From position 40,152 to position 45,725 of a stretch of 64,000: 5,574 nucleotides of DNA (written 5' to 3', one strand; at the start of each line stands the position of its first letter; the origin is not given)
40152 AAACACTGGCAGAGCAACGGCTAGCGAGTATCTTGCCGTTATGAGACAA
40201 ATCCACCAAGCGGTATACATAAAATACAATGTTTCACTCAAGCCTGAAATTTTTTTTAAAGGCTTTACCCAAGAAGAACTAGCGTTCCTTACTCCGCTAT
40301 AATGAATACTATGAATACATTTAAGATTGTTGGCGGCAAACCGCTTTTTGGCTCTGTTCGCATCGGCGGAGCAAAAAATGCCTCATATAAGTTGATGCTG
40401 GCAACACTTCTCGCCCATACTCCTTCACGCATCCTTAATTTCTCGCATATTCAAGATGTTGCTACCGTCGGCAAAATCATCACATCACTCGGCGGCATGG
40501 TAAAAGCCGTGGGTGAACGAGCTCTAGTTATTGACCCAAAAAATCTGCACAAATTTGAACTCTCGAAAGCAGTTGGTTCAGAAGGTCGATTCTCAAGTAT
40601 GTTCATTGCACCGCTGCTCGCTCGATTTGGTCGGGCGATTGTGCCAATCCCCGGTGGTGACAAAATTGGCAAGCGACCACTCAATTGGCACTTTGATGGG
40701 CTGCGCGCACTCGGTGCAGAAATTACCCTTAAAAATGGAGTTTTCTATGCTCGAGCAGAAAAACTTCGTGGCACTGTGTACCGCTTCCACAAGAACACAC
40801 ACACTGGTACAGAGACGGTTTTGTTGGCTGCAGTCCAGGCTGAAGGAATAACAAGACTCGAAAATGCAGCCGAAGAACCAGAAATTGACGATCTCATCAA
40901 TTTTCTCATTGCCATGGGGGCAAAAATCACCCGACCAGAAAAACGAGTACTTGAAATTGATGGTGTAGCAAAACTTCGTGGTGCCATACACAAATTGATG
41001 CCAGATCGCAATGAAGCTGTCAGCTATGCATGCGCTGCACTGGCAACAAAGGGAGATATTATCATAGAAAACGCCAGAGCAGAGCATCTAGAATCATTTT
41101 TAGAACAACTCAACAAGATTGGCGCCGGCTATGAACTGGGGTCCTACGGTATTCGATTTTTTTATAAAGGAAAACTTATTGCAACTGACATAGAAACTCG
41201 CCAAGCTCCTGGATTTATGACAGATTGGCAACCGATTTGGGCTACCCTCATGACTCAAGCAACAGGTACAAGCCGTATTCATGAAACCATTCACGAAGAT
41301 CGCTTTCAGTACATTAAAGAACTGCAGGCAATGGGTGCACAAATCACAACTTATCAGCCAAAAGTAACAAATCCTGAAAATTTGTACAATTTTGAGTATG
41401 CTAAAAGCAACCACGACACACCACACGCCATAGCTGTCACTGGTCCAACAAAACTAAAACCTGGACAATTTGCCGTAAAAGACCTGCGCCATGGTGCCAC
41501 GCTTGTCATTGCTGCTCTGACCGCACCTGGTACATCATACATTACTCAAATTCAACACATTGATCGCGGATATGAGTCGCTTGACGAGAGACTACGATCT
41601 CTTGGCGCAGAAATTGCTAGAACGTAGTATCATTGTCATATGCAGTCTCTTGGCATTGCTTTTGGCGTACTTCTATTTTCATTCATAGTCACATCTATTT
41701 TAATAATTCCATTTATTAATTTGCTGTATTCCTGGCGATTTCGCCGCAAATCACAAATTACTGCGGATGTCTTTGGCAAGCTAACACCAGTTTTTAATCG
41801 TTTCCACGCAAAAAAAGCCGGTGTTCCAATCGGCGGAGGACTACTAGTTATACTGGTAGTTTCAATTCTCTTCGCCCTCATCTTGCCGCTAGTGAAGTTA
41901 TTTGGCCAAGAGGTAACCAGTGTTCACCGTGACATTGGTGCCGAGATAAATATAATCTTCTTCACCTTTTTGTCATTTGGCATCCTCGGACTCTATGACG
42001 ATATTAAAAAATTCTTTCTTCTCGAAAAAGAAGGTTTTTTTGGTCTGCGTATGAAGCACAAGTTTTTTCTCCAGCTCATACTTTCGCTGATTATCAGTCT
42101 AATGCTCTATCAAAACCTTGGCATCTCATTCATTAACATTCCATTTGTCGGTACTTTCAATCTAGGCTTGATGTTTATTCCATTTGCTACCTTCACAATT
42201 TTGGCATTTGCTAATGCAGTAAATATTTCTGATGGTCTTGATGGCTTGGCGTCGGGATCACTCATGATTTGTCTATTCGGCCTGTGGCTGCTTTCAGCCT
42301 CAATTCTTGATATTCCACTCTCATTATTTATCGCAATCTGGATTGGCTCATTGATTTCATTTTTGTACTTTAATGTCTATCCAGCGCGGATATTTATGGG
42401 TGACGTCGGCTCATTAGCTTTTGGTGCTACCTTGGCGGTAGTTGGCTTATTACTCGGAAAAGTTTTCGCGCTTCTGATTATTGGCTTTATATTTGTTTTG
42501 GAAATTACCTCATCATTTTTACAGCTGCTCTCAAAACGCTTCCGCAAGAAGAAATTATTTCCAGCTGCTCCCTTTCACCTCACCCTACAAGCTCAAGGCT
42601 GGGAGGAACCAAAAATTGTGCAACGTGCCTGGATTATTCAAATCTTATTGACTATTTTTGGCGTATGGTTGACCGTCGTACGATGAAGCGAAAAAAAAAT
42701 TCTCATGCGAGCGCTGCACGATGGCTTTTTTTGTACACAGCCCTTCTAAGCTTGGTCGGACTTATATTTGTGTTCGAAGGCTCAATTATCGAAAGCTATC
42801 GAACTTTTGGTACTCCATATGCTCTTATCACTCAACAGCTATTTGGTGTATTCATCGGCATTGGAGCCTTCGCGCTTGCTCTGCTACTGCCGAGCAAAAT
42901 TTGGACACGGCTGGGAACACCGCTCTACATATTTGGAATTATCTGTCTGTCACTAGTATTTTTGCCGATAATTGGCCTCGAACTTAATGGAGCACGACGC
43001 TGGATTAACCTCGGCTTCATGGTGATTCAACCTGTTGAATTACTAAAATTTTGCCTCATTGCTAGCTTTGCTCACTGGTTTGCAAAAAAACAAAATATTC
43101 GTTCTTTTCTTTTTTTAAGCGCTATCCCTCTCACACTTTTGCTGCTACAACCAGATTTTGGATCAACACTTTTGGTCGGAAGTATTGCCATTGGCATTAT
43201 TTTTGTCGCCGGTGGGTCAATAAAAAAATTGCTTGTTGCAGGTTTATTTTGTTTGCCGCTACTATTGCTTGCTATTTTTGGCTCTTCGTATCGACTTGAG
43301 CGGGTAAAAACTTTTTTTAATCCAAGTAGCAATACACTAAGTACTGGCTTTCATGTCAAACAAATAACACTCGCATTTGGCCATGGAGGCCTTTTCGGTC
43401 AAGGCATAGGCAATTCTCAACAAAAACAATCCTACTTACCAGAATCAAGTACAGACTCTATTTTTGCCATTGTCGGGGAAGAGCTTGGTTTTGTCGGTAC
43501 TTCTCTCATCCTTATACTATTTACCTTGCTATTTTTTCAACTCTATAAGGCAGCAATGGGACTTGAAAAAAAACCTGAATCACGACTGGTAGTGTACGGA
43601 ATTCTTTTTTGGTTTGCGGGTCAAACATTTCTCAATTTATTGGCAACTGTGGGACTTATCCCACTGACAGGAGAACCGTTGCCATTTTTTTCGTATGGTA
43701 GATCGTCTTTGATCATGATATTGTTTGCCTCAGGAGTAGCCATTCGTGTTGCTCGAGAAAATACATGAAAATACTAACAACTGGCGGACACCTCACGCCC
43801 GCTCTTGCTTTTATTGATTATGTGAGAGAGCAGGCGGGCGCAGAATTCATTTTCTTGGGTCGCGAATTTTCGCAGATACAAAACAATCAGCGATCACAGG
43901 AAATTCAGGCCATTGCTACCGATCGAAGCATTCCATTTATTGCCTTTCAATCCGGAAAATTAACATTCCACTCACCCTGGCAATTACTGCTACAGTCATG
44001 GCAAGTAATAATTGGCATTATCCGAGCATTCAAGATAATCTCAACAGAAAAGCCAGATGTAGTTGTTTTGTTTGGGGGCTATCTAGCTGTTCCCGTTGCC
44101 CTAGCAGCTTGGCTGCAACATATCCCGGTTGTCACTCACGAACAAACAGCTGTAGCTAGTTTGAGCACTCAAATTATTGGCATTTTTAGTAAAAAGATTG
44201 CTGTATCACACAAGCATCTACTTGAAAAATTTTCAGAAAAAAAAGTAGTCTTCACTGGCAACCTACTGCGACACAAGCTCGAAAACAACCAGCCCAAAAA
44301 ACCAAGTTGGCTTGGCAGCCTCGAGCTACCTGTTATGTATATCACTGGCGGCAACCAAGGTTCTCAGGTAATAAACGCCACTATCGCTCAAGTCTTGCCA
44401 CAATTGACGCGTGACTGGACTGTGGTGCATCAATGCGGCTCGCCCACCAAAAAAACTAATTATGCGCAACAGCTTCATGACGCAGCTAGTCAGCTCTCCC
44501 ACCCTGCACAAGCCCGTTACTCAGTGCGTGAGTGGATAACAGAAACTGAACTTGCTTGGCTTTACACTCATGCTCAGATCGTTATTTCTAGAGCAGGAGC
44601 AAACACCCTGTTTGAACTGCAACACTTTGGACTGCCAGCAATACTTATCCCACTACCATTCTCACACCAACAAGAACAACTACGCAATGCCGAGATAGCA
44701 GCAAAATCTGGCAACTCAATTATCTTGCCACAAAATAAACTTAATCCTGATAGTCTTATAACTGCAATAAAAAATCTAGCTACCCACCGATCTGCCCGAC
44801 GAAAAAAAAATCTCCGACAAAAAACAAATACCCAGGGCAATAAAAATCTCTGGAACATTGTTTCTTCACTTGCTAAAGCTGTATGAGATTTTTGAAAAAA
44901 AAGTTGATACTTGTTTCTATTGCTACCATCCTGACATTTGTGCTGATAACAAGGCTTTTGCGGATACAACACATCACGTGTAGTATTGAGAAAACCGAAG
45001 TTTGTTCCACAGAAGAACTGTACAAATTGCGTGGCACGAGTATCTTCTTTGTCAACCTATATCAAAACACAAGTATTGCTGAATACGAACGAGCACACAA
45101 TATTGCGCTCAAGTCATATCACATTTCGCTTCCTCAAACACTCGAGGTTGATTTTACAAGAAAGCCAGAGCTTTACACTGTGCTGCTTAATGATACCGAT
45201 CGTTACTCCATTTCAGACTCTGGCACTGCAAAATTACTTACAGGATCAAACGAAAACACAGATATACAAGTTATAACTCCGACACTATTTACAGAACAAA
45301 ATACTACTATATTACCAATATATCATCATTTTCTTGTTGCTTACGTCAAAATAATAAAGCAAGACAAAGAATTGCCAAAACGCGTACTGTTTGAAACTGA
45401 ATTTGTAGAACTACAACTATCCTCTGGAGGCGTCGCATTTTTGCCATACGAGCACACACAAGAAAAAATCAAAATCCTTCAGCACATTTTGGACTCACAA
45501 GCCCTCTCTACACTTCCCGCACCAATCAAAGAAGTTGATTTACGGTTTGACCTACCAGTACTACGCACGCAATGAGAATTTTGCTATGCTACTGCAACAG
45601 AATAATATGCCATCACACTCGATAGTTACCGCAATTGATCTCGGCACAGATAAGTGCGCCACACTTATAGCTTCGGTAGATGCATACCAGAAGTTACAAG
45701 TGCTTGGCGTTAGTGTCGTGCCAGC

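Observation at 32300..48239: Remodelled dcw cluster containing yvcK/glmR and murA but lacking murD, murF and ddl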

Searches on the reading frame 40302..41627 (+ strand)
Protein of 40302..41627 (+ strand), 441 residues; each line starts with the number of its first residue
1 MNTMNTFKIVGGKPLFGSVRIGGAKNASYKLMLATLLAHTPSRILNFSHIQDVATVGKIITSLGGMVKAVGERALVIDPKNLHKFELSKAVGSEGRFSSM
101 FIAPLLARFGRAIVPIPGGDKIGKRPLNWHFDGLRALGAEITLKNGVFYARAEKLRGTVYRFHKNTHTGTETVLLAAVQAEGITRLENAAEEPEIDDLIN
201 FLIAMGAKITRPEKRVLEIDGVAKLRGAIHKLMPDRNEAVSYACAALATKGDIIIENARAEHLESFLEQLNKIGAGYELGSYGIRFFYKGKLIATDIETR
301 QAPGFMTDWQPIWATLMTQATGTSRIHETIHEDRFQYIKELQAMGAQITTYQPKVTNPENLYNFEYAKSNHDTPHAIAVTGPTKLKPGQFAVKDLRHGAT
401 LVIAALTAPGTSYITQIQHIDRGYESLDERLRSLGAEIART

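Call 4: search_protein_families(library=pfam, proteins=[window:40302-41627:+])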
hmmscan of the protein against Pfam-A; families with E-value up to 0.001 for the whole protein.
window:40302-41627:+ (441 aa): 1 family
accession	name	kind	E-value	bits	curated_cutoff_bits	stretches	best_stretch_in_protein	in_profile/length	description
PF00275.25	EPSP_synthase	-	1e-71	242.3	22.8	1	11-430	3-416/417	EPSP synthase (3-phosphoshikimate 1-carboxyvinyltransferase)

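Call 5: search_protein_families(library=ncbifam, proteins=[window:40302-41627:+], max_evalue=0.01)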
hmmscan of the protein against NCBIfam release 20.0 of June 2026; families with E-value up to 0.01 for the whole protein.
window:40302-41627:+ (441 aa): 6 families
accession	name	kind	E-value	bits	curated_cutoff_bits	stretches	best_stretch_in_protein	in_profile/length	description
NF006873.0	PRK09369.1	subfamily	7.5e-139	463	297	1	4-440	1-416/419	UDP-N-acetylglucosamine 1-carboxyvinyltransferase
TIGR01072.1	murA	equivalog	4.8e-131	437.4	392.7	1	4-440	1-416/416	UDP-N-acetylglucosamine 1-carboxyvinyltransferase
NF009470.0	PRK12830.1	equivalog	1.3e-103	346.9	552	1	4-440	1-414/417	UDP-N-acetylglucosamine 1-carboxyvinyltransferase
TIGR01356.1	aroA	equivalog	8.1e-24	84.2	287.25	1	17-349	1-347/415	3-phosphoshikimate 1-carboxyvinyltransferase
NF011381.1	PRK14806.1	equivalog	5.8e-09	34.7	902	1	5-279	302-580/733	bifunctional prephenate dehydrogenase/3-phosphoshikimate 1-carboxyvinyltransferase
NF008816.0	PRK11860.1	equivalog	0.0037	15.4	943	0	16-143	16-142/662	bifunctional 3-phosphoshikimate 1-carboxyvinyltransferase/cytidylate kinase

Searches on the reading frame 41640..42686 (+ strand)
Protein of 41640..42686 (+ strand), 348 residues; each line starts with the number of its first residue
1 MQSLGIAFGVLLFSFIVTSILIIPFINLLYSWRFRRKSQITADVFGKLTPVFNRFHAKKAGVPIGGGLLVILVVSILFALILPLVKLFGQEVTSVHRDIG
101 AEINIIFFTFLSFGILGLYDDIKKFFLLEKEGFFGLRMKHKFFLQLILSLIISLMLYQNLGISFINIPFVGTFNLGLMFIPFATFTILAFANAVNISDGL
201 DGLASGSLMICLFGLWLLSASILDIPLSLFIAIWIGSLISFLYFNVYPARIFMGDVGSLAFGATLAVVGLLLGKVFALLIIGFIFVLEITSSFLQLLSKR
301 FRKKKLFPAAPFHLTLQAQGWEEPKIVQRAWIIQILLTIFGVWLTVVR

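Call 4: search_protein_families(library=pfam, proteins=[window:41640-42686:+])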
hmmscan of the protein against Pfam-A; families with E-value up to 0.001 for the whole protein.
window:41640-42686:+ (348 aa): 1 family
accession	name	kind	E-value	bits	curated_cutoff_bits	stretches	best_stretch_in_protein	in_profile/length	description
PF00953.26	Glycos_transf_4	-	9.4e-31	107.4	27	1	105-271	3-158/160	Glycosyl transferase family 4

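Call 5: search_protein_families(library=ncbifam, proteins=[window:41640-42686:+], max_evalue=0.01)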
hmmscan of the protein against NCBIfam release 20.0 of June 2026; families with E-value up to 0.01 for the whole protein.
window:41640-42686:+ (348 aa): 2 families
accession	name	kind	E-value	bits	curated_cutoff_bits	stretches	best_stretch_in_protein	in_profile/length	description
TIGR00445.1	mraY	equivalog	7e-53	180.2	192.05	1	55-343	28-316/321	phospho-N-acetylmuramoyl-pentapeptide-transferase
NF053644.1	MraY_archaea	equivalog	7.5e-29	101.1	450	1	146-341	154-339/340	pseudomurein biosynthesis MraY family phospho-N-acetylmuramoyl-pentapeptide-transferase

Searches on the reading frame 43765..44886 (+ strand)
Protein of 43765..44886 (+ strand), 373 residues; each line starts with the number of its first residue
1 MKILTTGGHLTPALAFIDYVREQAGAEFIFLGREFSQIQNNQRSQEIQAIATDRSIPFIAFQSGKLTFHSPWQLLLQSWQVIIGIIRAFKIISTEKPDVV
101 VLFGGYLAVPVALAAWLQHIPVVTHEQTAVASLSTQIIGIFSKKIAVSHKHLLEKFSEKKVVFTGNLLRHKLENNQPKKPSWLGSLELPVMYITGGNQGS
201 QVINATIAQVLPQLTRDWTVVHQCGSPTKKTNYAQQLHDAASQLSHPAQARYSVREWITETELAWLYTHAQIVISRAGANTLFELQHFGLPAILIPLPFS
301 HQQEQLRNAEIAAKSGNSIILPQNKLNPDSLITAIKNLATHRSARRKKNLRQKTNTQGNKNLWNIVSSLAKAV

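Call 4: search_protein_families(library=pfam, proteins=[window:43765-44886:+])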
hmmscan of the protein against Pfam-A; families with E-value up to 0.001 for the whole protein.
window:43765-44886:+ (373 aa): 5 families
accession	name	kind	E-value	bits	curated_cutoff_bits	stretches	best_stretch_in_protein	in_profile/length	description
PF04101.22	Glyco_tran_28_C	-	1.9e-28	100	22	1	191-353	2-157/166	Glycosyltransferase family 28 C-terminal domain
PF03033.26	Glyco_transf_28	-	1.7e-20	73.9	26.2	1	6-146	8-138/139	Glycosyltransferase family 28 N-terminal domain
PF13579.12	Glyco_trans_4_4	-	0.00016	22.5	29.7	1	75-129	53-104/158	Glycosyl transferase 4-like domain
PF06722.18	EryCIII-like_C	-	0.00016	22.1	31.7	1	265-346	43-120/145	Erythromycin biosynthesis protein CIII-like, C-terminal domain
PF08660.17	Alg14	-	0.00076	19.9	27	0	5-161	6-167/171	Oligosaccharide biosynthesis protein Alg14 like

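Call 5: search_protein_families(library=ncbifam, proteins=[window:43765-44886:+], max_evalue=0.01)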
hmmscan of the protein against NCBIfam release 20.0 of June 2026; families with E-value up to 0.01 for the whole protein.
window:43765-44886:+ (373 aa): 7 families
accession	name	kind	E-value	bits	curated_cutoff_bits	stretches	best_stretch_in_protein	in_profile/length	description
TIGR01133.1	murG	equivalog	6e-60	203.1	250.25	1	6-364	15-351/353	undecaprenyldiphospho-muramoylpentapeptide beta-N-acetylglucosaminyltransferase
NF009102.0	PRK12446.1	equivalog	2.1e-48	165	339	1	6-367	11-350/352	undecaprenyldiphospho-muramoylpentapeptide beta-N-acetylglucosaminyltransferase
NF041549.1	PssD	equivalog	3.1e-09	37.3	110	1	72-166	58-150/151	PssD/Cps14F family polysaccharide biosynthesis glycosyltransferase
TIGR01426.2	MGT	subfamily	5.3e-07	29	260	1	253-358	279-378/393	macrolide family glycosyltransferase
TIGR00661.1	MJ1255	subfamily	0.00011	21.6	195.9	0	258-336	236-312/321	MJ1255/VC2487 family glycosyltransferase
NF046028.1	GluronsyltaseWelK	equivalog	0.00068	18.8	400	1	49-179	38-166/319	beta-1,4-glucuronosyltransferase WelK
NF041548.1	PssE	equivalog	0.0029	17.6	120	1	258-353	49-138/146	PssE/Cps14G family polysaccharide biosynthesis glycosyltransferase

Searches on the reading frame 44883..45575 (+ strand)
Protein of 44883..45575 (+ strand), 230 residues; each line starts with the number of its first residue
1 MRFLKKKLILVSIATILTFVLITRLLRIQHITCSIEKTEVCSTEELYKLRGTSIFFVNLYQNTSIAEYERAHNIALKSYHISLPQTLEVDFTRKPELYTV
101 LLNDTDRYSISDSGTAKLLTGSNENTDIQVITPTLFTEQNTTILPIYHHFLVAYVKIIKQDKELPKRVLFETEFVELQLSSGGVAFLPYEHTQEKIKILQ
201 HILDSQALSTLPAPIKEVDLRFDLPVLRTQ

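Call 4: search_protein_families(library=pfam, proteins=[window:44883-45575:+])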
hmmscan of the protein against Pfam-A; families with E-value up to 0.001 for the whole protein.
window:44883-45575:+ (230 aa): 0 families

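Call 5: search_protein_families(library=ncbifam, proteins=[window:44883-45575:+], max_evalue=0.01)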
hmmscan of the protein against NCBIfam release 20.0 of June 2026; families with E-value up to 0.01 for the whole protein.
window:44883-45575:+ (230 aa): 0 families

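Call 55: search_protein_families(library=pfam, proteins=[window:44883-45575:+], max_evalue=1)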
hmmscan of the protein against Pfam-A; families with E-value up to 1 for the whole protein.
window:44883-45575:+ (230 aa): 1 family
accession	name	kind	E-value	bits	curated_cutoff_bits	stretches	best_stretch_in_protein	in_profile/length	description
PF08994.15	T4_Gp59_C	-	0.3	12.2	25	0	147-172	79-104/109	T4 gene Gp59 loader of gp41 DNA helicase C-term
